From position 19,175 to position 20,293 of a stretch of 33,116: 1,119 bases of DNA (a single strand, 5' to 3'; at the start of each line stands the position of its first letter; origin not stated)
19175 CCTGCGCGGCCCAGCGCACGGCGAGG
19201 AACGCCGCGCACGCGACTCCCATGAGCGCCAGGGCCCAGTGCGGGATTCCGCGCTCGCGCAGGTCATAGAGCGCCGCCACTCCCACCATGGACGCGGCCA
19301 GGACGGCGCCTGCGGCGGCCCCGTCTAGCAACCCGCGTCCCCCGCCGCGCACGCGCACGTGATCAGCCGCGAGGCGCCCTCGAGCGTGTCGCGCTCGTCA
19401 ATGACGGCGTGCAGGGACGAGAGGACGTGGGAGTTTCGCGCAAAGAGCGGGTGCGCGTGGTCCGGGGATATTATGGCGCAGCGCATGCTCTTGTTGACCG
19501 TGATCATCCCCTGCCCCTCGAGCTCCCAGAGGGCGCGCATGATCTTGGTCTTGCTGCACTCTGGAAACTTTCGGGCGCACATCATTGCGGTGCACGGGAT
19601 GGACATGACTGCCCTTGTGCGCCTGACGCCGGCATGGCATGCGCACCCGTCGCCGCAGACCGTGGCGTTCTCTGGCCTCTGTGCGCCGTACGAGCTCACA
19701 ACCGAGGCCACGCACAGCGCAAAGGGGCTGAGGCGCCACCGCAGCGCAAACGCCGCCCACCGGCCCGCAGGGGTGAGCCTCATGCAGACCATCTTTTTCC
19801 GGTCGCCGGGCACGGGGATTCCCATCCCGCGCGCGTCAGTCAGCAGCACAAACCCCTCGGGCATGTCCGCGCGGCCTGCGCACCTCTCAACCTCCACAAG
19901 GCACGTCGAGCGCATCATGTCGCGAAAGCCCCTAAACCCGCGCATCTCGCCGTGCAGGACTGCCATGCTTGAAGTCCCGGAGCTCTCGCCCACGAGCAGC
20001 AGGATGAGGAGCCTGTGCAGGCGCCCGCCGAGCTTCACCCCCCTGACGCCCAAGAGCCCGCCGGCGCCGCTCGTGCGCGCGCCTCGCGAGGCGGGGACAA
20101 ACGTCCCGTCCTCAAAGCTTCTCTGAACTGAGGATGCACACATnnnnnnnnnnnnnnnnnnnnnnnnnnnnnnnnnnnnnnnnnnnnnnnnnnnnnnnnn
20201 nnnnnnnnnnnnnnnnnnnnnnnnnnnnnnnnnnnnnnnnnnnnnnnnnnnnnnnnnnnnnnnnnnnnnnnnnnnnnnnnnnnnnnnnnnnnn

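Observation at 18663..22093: Unusual overlapping four-gene operon: TFB-like factor, ParB-fold protein, Cys-rich orphan, A24 prepilin peptidase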

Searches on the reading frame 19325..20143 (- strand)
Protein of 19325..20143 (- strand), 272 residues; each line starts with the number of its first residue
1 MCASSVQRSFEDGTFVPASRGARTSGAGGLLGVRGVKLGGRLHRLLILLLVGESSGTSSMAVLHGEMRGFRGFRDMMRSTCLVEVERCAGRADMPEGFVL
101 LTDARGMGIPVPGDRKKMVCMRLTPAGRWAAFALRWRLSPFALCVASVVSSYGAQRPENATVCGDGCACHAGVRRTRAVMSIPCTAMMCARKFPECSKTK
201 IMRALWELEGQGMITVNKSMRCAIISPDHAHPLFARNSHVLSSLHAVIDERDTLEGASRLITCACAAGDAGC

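Call 3: search_protein_families(library=pfam, proteins=[window:19325-20143:-], max_evalue=0.1)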
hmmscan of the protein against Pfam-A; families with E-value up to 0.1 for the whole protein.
window:19325-20143:- (272 aa): 0 families

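Call 6: search_protein_families(library=ncbifam, proteins=[window:19325-20143:-], max_evalue=1)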
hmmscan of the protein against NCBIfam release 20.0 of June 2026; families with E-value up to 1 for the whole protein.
window:19325-20143:- (272 aa): 0 families

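Call 7: search_protein_families(library=phrogs, proteins=[window:19325-20143:-], max_evalue=1)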
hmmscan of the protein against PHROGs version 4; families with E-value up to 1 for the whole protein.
window:19325-20143:- (272 aa): 1 family
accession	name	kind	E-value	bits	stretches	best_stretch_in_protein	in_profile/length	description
phrog_14335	-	unknown function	0.35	12.2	1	147-174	11-39/71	-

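Call 8: search_protein_families(library=padloc, proteins=[window:19325-20143:-], max_evalue=1)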
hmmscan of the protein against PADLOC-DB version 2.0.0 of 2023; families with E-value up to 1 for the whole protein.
window:19325-20143:- (272 aa): 0 families

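Call 26: search_solved_structures(query=A3, max_evalue=10, show_alignments=1)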
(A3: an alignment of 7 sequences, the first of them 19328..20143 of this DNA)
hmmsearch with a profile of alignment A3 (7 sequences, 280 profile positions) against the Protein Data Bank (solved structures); distinct sequences matched with E-value up to 10: 0.

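Call 42: find_homologous_proteins(query=A8, max_evalue=0.01)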
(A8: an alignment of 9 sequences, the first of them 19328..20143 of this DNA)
Query A8 (9 sequences) (272 aa, profile of the alignment): 12 proteins with E <= 0.01 among 7029 candidates.
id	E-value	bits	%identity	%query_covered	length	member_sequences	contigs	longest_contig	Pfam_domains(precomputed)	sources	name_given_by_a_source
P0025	8.7e-138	476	47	96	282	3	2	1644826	-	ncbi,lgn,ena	-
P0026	5.0e-133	461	76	100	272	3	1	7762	-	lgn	-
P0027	9.3e-132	456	100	100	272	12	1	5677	-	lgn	-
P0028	2.3e-131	455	76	100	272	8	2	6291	-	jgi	-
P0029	2.4e-126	439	78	94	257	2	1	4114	-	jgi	-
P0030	7.4e-124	430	70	100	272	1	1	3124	-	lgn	-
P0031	4.9e-119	415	33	88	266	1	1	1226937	-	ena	-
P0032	1.3e-116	407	75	100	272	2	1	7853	-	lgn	-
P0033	2.4e-102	360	34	85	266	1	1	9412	-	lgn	-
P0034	4.7e-102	359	77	87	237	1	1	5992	-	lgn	-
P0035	3.2e-90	320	31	86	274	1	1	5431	-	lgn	-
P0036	8.3e-87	309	79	72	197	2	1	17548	-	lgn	-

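Call 56: predict_structure(alignment_id=A9)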
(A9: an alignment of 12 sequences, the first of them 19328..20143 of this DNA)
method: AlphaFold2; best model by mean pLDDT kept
length: 272 residues; sequences in the alignment: 12
mean_pLDDT: 75.9   pTM: 0.76
mean pLDDT of the five models: 75.9, 74.3, 74.2, 73.1, 65.5
residues with pLDDT >= 90: 85; 70-90: 109; 50-70: 31; < 50: 47
segments of 3 or more residues with pLDDT < 50: 1-24, 156-162, 171-180, 269-272
pLDDT, mean of each block of 10 residues (from residue 1): 27 30 55 78 89 87 68 66 87 88 87 85 92 93 94 56 50 44 81 90 95 88 86 90 93 89 67 38
secondary structure, 60 per line:
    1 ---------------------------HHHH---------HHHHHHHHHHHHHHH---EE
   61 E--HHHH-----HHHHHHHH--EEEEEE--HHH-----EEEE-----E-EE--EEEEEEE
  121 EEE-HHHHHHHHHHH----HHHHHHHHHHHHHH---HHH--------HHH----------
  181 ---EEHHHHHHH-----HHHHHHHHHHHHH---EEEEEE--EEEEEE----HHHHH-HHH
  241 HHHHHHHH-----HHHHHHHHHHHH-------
elements in order: H28-31 H41-55 E59-61 H64-67 H73-80 E83-88 E99-102 E114-123 H125-135 H140-153 H186-192 H198-210 E214-219 E222-227 H232-236 H238-248 H254-265

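Call 59: fold_search(model_id=the predicted structure, library=pdb)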
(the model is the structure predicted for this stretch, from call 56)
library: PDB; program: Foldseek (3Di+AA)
matches with E <= 10: 977; with E <= 0.001: 0
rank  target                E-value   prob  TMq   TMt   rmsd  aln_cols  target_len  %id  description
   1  7p6f_DDD              3.9e-02  0.96  0.18  0.45  10.4       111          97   21  1.93 A resolution X-ray crystal structure of the transcriptional regulator SrnR from Streptomyces griseus (released 2022-05-25)
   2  7p6f_BBB              5.7e-02  1.00  0.16  0.41   7.1        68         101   22  1.93 A resolution X-ray crystal structure of the transcriptional regulator SrnR from Streptomyces griseus (released 2022-05-25)
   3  7p6f_AAA              6.7e-02  0.90  0.18  0.43   9.3       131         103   20  1.93 A resolution X-ray crystal structure of the transcriptional regulator SrnR from Streptomyces griseus (released 2022-05-25)
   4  4jba_B                7.5e-02  0.99  0.27  0.49   7.0       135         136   11  Crystal Structure of the Oxidized Form of MarR from E.coli (released 2013-10-16)
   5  1lnw_A                9.4e-02  0.99  0.25  0.45   5.2       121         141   14  CRYSTAL STRUCTURE OF THE MEXR REPRESSOR OF THE MEXAB-OPRM MULTIDRUG EFFLUX OPERON OF PSEUDOMONAS AERUGINOSA (released 2002-09-11)
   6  8ylg_B                1.5e-01  0.99  0.28  0.46   4.5       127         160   12  Crystal structure of Burkholderia thailandensis MftR in complex with operator DNA (released 2024-11-13)
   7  3fm5_B                1.5e-01  0.99  0.29  0.52   3.6       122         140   11  X-ray crystal structure of transcriptional regulator (MarR family) from Rhodococcus sp. RHA1 (released 2009-02-03)
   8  1lnw_G                1.6e-01  0.96  0.20  0.37   4.5        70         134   16  CRYSTAL STRUCTURE OF THE MEXR REPRESSOR OF THE MEXAB-OPRM MULTIDRUG EFFLUX OPERON OF PSEUDOMONAS AERUGINOSA (released 2002-09-11)
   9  6fi9_A                1.6e-01  0.57  0.20  0.34  16.4       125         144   17  Crystal Structure of a zinc-responsive MarR family member, Lactococcus lactis ZitR (released 2019-02-20)
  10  3f6o_A                1.7e-01  1.00  0.18  0.48   2.6        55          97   20  Crystal structure of ArsR family transcriptional regulator, RHA00566 (released 2008-11-25)
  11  8ylg_A                1.8e-01  0.99  0.28  0.46   4.5       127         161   12  Crystal structure of Burkholderia thailandensis MftR in complex with operator DNA (released 2024-11-13)
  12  4jba_A                1.8e-01  0.95  0.26  0.49   7.0       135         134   11  Crystal Structure of the Oxidized Form of MarR from E.coli (released 2013-10-16)
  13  4zzl_B                1.9e-01  0.97  0.27  0.50   4.9       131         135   13  MexR R21W derepressor mutant causing multidrug resistance in P. aeruginosa by mexAB-oprM efflux pump expression (released 2016-07-27)
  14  3fm5_C                2.0e-01  0.96  0.20  0.36   4.9        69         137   14  X-ray crystal structure of transcriptional regulator (MarR family) from Rhodococcus sp. RHA1 (released 2009-02-03)
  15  9e71_BW               2.1e-01  0.99  0.15  0.55   1.8        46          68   20  Cryo-EM structure of the Pyrobaculum calidifontis 70S ribosome (released 2024-11-20)
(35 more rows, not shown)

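Call 110: search_solved_structures(query=A18, max_evalue=10, show_alignments=1)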
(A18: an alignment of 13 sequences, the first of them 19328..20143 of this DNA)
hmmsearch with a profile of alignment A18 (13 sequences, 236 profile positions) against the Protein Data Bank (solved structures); distinct sequences matched with E-value up to 10: 6.
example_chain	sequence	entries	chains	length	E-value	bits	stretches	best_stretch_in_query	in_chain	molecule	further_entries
3nqo_A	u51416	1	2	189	0.23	13.7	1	32-92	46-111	MarR-family transcriptional regulator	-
1dgn_A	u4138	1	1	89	0.25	13.6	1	27-56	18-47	ICEBERG (PROTEASE INHIBITOR)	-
4rs8_A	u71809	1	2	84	0.77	12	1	79-108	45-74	AspA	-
5xbc_A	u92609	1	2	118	0.94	11.7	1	104-148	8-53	nsp1 protein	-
3neu_A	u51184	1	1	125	1.4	11.2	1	153-196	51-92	Lin1836 protein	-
3cta_A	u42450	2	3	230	1.4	11.1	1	131-193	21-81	Riboflavin kinase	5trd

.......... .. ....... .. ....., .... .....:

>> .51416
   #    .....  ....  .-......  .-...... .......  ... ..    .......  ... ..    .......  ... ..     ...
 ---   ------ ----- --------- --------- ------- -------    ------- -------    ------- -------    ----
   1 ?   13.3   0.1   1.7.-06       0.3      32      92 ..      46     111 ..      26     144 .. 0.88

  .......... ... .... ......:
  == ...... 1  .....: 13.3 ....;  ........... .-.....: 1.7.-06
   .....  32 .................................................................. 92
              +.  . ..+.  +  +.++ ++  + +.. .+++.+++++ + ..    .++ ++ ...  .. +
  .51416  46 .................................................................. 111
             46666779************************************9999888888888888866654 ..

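Call 114: fold_search(model_id=the predicted structure, library=viral)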
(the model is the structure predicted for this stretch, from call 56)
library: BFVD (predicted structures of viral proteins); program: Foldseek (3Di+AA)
matches with E <= 10: 773; with E <= 0.001: 0
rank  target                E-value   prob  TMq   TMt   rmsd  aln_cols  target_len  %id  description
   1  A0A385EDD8            1.3e-01  0.91  0.18  0.35   9.1       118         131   14  Uncharacterized protein [Caulobacter phage CcrSC]
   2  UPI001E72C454         1.3e-01  0.85  0.18  0.24  13.7       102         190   15  (no name look-up for this kind of identifier)
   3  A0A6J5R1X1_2          1.4e-01  0.20  0.20  0.07  19.6       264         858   13  Uncharacterized protein [uncultured Caudovirales phage]
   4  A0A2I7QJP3            1.8e-01  0.99  0.16  0.58   1.8        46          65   20  (no name in the UniProt tables at hand)
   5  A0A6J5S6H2            1.8e-01  0.98  0.15  0.48   2.4        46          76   24  Helix-turn-helix domain containing protein [uncultured Caudovirales phage]
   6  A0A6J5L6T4            1.9e-01  0.87  0.18  0.19   8.4        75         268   13  Replication protein [uncultured Caudovirales phage]
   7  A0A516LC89            2.1e-01  0.77  0.19  0.26  10.3        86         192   13  (no name in the UniProt tables at hand)
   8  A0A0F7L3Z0            2.2e-01  0.77  0.24  0.32   7.5       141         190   11  Uncharacterized protein [uncultured marine virus]
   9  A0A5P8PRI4            2.2e-01  0.75  0.17  0.35   8.6        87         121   11  Uncharacterized protein [Vibrio phage phi50-12]
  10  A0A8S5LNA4            2.6e-01  0.97  0.17  0.56   2.6        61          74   18  Multiple antibiotic resistance protein MarR/DNA family protein, HTH motif.67A [Siphoviridae sp. ctsf32]
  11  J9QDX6                2.6e-01  0.90  0.16  0.42   4.8        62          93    8  Regulatory protein [Clostridium phage phiMMP02]
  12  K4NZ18                2.8e-01  0.94  0.17  0.17   3.2        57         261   30  (no name in the UniProt tables at hand)
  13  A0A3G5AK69            3.1e-01  0.20  0.19  0.28  18.0       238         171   10  Z-binding domain-containing protein [Solumvirus sp.]
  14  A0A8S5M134            3.2e-01  0.94  0.16  0.15   2.9        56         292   23  Replisome organizer [Podoviridae sp. ctIi96]
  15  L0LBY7                3.2e-01  0.92  0.25  0.61   7.4       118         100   15  Uncharacterized protein [Bacillus phage phiAGATE]
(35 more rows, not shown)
